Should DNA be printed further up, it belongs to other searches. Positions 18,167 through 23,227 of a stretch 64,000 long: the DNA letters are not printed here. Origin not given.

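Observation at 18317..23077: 1,586-aa fused activase/dehydratase-like protein with an asymmetric ATPase pair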

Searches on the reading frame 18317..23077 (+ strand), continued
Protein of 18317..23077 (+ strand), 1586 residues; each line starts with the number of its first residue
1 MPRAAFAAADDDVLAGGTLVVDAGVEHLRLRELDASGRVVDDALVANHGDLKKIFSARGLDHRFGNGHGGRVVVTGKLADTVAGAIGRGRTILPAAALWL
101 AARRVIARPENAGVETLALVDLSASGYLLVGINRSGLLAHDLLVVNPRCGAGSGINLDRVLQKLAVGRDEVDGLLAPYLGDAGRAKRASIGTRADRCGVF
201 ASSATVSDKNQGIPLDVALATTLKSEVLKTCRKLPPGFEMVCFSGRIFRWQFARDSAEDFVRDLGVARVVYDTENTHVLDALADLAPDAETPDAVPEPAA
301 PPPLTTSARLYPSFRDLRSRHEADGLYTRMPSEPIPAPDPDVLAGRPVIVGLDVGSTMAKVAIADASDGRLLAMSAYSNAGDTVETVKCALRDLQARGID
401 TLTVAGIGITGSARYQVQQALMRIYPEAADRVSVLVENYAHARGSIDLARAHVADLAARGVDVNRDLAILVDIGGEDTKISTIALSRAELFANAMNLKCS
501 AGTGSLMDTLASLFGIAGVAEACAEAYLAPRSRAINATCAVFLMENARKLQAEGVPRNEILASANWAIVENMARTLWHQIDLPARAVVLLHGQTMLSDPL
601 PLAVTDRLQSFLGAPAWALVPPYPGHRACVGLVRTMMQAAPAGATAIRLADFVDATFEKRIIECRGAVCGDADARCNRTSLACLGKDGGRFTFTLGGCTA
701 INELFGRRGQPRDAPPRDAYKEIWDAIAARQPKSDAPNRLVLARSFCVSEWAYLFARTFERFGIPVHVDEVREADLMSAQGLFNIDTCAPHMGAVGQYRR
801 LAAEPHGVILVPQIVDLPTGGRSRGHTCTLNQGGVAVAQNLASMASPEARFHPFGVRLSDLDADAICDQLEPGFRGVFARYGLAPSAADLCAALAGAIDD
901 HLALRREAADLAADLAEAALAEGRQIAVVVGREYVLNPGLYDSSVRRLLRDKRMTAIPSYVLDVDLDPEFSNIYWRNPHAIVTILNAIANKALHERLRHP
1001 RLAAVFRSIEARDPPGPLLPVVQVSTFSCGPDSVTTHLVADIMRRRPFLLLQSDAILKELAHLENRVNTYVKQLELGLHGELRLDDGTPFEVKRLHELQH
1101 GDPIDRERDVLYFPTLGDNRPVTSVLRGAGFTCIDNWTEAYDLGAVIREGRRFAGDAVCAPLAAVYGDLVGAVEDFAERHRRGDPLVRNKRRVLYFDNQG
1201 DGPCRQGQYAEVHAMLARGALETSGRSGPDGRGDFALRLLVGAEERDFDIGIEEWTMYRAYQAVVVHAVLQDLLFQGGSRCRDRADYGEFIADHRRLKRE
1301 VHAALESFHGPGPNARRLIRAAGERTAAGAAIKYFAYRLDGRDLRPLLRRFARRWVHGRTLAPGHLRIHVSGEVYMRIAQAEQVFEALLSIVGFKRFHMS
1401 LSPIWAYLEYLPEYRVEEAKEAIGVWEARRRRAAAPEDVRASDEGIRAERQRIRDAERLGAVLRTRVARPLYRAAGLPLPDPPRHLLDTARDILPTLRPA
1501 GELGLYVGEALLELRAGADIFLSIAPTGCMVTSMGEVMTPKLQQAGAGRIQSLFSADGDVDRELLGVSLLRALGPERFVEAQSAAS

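Call 18: find_encoding_contigs(protein=P0037, flank=10000, max_places=2)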
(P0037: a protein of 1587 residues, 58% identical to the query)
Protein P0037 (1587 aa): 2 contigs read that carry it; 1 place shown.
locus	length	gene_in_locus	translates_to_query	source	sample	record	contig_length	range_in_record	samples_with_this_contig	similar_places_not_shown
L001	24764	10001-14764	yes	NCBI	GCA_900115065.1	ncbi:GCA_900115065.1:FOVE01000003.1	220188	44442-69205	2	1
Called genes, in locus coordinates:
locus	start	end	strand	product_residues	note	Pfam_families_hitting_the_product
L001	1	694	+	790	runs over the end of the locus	PF00989:PAS, PF13188:PAS_8, PF13426:PAS_9, PF00989:PAS, PF08448:PAS_4, PF13426:PAS_9, PF00989:PAS, PF08448:PAS_4, +8 more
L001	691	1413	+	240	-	-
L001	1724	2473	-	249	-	PF08032:SpoU_sub_bind, PF00588:SpoU_methylase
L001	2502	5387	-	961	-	PF05231:MASE1, PF08448:PAS_4 (weak), PF00989:PAS, PF13188:PAS_8 (weak), PF13426:PAS_9, PF00990:GGDEF, PF00563:EAL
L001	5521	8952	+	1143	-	PF17757:UvrB_inter, PF21132:MFD_D3, PF02559:CarD_TRCF_RID, PF00270:DEAD, PF04851:ResIII, PF00271:Helicase_C, PF03461:TRCF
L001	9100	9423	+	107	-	PF12797:Fer4_2 (faint), PF12837:Fer4_6 (faint), PF13237:Fer4_10 (weak), PF14697:Fer4_21 (faint), PF12838:Fer4_7 (weak), PF13187:Fer4_9 (weak), PF00037:Fer4 (weak), PF11953:DUF3470, +1 more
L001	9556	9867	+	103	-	PF12840:HTH_20, PF01022:HTH_5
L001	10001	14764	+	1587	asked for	PF01869:BcrAD_BadFG, PF09989:DUF2229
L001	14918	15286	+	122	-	PF01250:Ribosomal_S6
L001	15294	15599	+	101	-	PF22657:SSB_1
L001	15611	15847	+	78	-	PF01084:Ribosomal_S18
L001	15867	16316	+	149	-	PF01281:Ribosomal_L9_N, PF03948:Ribosomal_L9_C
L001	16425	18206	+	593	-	PF00990:GGDEF, PF22335:Cas10-Cmr2_palm2 (weak)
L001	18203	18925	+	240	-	PF00565:SNase, PF05901:Excalibur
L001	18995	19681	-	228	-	PF03411:Peptidase_M74 (weak)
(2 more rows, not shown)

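Call 19: find_encoding_contigs(protein=P0009, flank=10000, max_places=2)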
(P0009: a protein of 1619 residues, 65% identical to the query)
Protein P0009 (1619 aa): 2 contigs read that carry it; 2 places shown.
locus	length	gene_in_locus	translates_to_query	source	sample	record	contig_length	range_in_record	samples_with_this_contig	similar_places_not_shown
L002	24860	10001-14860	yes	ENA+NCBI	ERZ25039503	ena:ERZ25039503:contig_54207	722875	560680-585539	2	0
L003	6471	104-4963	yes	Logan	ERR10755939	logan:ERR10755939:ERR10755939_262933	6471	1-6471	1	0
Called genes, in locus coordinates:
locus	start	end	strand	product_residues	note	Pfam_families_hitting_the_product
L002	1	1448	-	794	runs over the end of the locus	PF12704:MacB_PCD, PF02687:FtsX, PF12704:MacB_PCD, PF02687:FtsX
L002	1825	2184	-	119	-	PF03551:PadR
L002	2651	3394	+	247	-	PF00384:Molybdopterin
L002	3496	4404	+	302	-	PF00384:Molybdopterin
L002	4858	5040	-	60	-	-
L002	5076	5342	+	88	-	PF02915:Rubrerythrin (weak)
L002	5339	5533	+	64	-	PF02915:Rubrerythrin (weak)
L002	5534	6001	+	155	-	PF01257:2Fe-2S_thioredx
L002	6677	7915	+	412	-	PF01512:Complex1_51K, PF10531:SLBB (weak), PF12797:Fer4_2 (faint), PF10589:NADH_4Fe-4S, PF12838:Fer4_7 (weak), PF13187:Fer4_9 (weak), PF14697:Fer4_21 (weak), PF00037:Fer4 (weak)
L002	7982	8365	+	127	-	PF07238:PilZ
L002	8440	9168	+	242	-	PF00849:PseudoU_synth_2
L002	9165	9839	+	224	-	-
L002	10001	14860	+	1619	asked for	PF01869:BcrAD_BadFG, PF09989:DUF2229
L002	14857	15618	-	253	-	-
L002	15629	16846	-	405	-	PF03738:GSP_synth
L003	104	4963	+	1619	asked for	PF01869:BcrAD_BadFG, PF09989:DUF2229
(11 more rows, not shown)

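Call 20: find_encoding_contigs(protein=P0002, flank=10000, max_places=2)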
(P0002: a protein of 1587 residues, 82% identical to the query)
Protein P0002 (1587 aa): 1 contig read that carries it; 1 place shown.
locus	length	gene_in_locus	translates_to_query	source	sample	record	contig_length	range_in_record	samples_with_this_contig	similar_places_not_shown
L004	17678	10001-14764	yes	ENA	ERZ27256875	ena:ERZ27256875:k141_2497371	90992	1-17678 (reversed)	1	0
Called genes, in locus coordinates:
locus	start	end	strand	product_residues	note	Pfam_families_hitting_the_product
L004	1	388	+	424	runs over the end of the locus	PF00595:PDZ (faint), PF13180:PDZ_2 (faint), PF17820:PDZ_6 (weak)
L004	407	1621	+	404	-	PF00999:Na_H_Exchanger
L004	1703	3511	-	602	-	PF00561:Abhydrolase_1, PF07021:MetW, PF13489:Methyltransf_23, PF08241:Methyltransf_11, PF08242:Methyltransf_12, PF13649:Methyltransf_25, PF13847:Methyltransf_31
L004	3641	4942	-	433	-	PF01053:Cys_Met_Meta_PP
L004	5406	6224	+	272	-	PF00089:Trypsin, PF13365:Trypsin_2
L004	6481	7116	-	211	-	PF11249:DUF3047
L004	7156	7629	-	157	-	-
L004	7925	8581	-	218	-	-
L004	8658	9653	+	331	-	PF00126:HTH_1, PF03466:LysR_substrate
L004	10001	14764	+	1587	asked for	PF01869:BcrAD_BadFG, PF09989:DUF2229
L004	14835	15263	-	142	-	PF07978:NIPSNAP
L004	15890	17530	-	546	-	PF01425:Amidase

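Call 40: find_related_loci(query=A1, collection=genome_contigs, flank=6000)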
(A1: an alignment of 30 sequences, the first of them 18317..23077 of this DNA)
Query A1 (1586 aa) in genome_contigs; peptide patterns used: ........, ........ (x = any residue, [..] = any of these).
249 stretches matched a pattern; 230 encode a relative of the query (tblastn E <= 1e-3); the best 80 are kept; 80 distinct loci.
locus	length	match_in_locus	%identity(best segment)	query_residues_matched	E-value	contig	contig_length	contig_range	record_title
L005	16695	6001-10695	65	17-1576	0e+0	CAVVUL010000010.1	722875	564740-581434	MAG: uncultured Acidobacteriota bacterium isolate MFD02979.bin.2.72 genome assembly, contig: contig_54207, whole genome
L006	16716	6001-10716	58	17-1584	0e+0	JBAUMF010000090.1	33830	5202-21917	MAG: Thiobacillaceae bacterium isolate MFD05637_ilm_asm_bin14 k127_20348, whole genome shotgun sequence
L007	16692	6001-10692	57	16-1586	0e+0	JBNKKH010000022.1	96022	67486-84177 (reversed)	MAG: Sedimenticolaceae bacterium isolate H1H2.bin.44.orig k141_1794197, whole genome shotgun sequence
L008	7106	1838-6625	55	3-1586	0e+0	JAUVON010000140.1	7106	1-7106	MAG: Desulfobulbaceae bacterium isolate CSMAG_637 CSMAG_637_k141_1079687_length_7106_cov_13.7467, whole genome shotgun s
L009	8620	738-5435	57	18-1585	0e+0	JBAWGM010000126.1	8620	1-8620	MAG: Thiobacillaceae bacterium isolate MFD04234_ilm_asm_bin18 k127_223695, whole genome shotgun sequence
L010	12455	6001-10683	59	16-1584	0e+0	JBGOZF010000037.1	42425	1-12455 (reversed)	MAG: Rhodocyclaceae bacterium isolate OBJ_0618_130150_23 k141_6767776_length_42425_cov_13.2102, whole genome shotgun seq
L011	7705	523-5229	60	19-1586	0e+0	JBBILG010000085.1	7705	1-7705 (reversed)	MAG: Methylobacillus sp. isolate TCF170221_bin_203 NODE_7797_length_7705_cov_4.711111, whole genome shotgun sequence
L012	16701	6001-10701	58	13-1586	0e+0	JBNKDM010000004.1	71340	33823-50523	MAG: Sedimenticolaceae bacterium isolate F1.bin.37.strict NODE_4_length_71340_cov_56.487265, whole genome shotgun sequen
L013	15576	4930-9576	59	19-1578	0e+0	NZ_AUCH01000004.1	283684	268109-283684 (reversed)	Azovibrio restrictus DSM 23866 G474DRAFT_scaffold00004.4_C, whole genome shotgun sequence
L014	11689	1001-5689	56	19-1578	0e+0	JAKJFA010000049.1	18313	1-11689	MAG: Proteobacteria bacterium isolate UR.bin222 NODE_49_length_18313_cov_2.912042, whole genome shotgun sequence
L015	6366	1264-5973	58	15-1585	0e+0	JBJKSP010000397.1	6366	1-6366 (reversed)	MAG: Thiobacillaceae bacterium isolate Bin_85 S1Ck127_929254_flag_0_multi_5.9920_len_6366, whole genome shotgun sequence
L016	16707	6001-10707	56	19-1584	0e+0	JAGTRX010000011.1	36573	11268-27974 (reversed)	MAG: Proteobacteria bacterium isolate CTSoil_125 scaffold_262, whole genome shotgun sequence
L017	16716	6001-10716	56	19-1583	0e+0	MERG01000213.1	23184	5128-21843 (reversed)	MAG: Betaproteobacteria bacterium RIFCSPLOWO2_12_FULL_62_13 rifcsplowo2_12_scaffold_2719, whole genome shotgun sequence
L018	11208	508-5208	56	18-1580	0e+0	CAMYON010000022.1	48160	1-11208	MAG: uncultured Gammaproteobacteria bacterium isolate FCS_Gamma_011 genome assembly, contig: scaffold_231, whole genome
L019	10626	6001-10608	56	13-1576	0e+0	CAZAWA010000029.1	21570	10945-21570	MAG TPA_asm: uncultured Oxalobacter sp. isolate SRP302447_co2_16 genome assembly, contig: NODE_6757_length_21570_cov_8.7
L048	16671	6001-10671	52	18-1586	0e+0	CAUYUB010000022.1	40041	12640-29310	Gammaproteobacteria bacterium strain CCP3-SC15AN1 genome assembly, contig: CCP3SC15_Contig_11, whole genome shotgun sequ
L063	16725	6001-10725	56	17-1580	0e+0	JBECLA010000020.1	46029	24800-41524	MAG: Thiohalomonadales bacterium isolate ETDI94 k127_117218, whole genome shotgun sequence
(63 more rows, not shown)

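Call 45: search_protein_families(library=pfam, proteins=[L048:3-3251:+, L063:12469-15270:-, L012:1334-4822:-, L015:266-1057:-, L010:2-1831:+], max_evalue=0.0001)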
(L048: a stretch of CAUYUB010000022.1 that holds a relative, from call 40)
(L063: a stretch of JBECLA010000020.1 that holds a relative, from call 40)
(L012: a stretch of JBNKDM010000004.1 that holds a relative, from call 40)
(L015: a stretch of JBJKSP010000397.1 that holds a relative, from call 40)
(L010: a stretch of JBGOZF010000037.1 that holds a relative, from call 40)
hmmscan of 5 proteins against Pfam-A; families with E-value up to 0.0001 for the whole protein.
L048:3-3251:+ (1083 aa): 9 families
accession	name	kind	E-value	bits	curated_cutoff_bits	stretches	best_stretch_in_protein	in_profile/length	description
PF08448.16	PAS_4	-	5.6e-36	123.6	23.1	2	216-322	3-109/110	PAS fold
PF13426.13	PAS_9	-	4.9e-34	117.1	27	2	339-442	1-103/103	PAS domain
PF00989.32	PAS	-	3.1e-29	101.7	22.6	2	331-440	3-113/113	PAS fold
PF02518.31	HATPase_c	-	1.3e-27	96.8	26.4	1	592-707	1-110/111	Histidine kinase-, DNA gyrase B-, and HSP90-like ATPase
PF00072.30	Response_reg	-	1.1e-26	93.6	30.2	1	756-866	2-110/111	Response regulator receiver domain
PF00512.31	HisKA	-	1.6e-22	79.8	26.9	1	481-546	1-66/66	His Kinase A (phospho-acceptor) domain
PF08447.18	PAS_3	-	1.4e-13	51.4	25.6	1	352-436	2-88/89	PAS fold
PF01627.28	Hpt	-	1.8e-12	47.8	24.6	1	915-1001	1-82/84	Hpt domain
PF13188.13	PAS_8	-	3.9e-12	46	21.8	1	330-371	2-44/65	PAS domain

L063:12469-15270:- (934 aa): 5 families
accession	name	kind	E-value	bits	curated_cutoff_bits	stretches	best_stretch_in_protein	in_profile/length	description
PF00005.33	ABC_tran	-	3.4e-60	203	25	2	302-445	2-137/137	ABC transporter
PF12698.13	ABC2_membrane_3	-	1e-37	130.5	31.6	1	590-921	9-341/347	ABC-2 family transporter protein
PF01061.29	ABC2_membrane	-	2.5e-18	66.8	26.9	1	744-898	54-210/211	ABC-2 type transporter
PF13304.12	AAA_21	-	4.9e-17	63.4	27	0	152-215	233-297/304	AAA domain, putative AbiEii toxin, Type IV TA system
PF12679.13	ABC2_membrane_2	-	2.3e-08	34.1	27.2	1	747-880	76-215/283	ABC-2 family transporter protein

L012:1334-4822:- (1163 aa): 3 families
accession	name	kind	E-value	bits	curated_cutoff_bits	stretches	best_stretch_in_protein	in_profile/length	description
PF00501.34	AMP-binding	-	1.2e-62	212.3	29.9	1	656-1020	19-384/384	AMP-binding enzyme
PF01553.26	Acyltransferase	-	6.5e-23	81.4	23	1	445-568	1-131/132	Acyltransferase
PF07690.21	MFS_1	-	2.4e-20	73.2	33.4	1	49-390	27-345/347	Major Facilitator Superfamily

L015:266-1057:- (264 aa): 2 families
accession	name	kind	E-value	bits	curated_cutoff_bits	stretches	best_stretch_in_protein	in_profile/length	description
PF13443.12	HTH_26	-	2.1e-09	37.9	22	1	31-85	2-58/63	Cro/C1-type HTH DNA-binding domain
PF01381.28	HTH_3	-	2.5e-05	24.6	23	1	31-84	1-55/55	Helix-turn-helix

L010:2-1831:+ (610 aa): 0 families

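Call 67: search_protein_families(library=pfam, alignment_id=A1, max_evalue=1)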
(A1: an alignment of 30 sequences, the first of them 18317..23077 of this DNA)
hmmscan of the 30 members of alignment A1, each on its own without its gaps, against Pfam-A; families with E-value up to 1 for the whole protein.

A. member 1, window:18317-23077:+ (1586 aa): 2 families
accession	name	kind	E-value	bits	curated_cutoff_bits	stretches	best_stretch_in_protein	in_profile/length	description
PF01869.26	BcrAD_BadFG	-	7.4e-13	49.1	31.5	1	350-631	1-266/271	BadF/BadG/BcrA/BcrD ATPase family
PF09989.15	DUF2229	-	1.3e-10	41.8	29.4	1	742-958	4-214/218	CoA enzyme activase uncharacterised domain (DUF2229)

B. families by the number of members that match (of 30 scanned): 14 families
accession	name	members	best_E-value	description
PF01869.26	BcrAD_BadFG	30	1.3e-17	BadF/BadG/BcrA/BcrD ATPase family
PF09989.15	DUF2229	30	3.3e-16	CoA enzyme activase uncharacterised domain (DUF2229)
PF05378.19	Hydant_A_N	7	0.026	Hydantoinase/oxoprolinase N-terminal region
PF25392.1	MS_channel_TM1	3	0.0095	Mechanosensitive ion channel, transmembrane helix 1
PF00325.26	Crp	3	0.035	Bacterial regulatory proteins, crp family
PF01261.30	AP_endonuc_2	2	0.13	Xylose isomerase-like TIM barrel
PF07905.16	PucR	1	0.0057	Purine catabolism regulatory protein-like family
PF02180.22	BH4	1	0.012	Bcl-2 homology region 4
PF11997.14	DUF3492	1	0.15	Domain of unknown function (DUF3492)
PF06721.16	DUF1204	1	0.15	Protein of unknown function (DUF1204)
PF12727.12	PBP_like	1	0.19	PBP superfamily domain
PF18606.7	HTH_53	1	0.23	Zap helix turn helix N-terminal domain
PF24001.1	DUF7317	1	0.25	Family of unknown function (DUF7317)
PF23252.1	KH_PARP14_5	1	0.31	PARP14, fifth type I KH domain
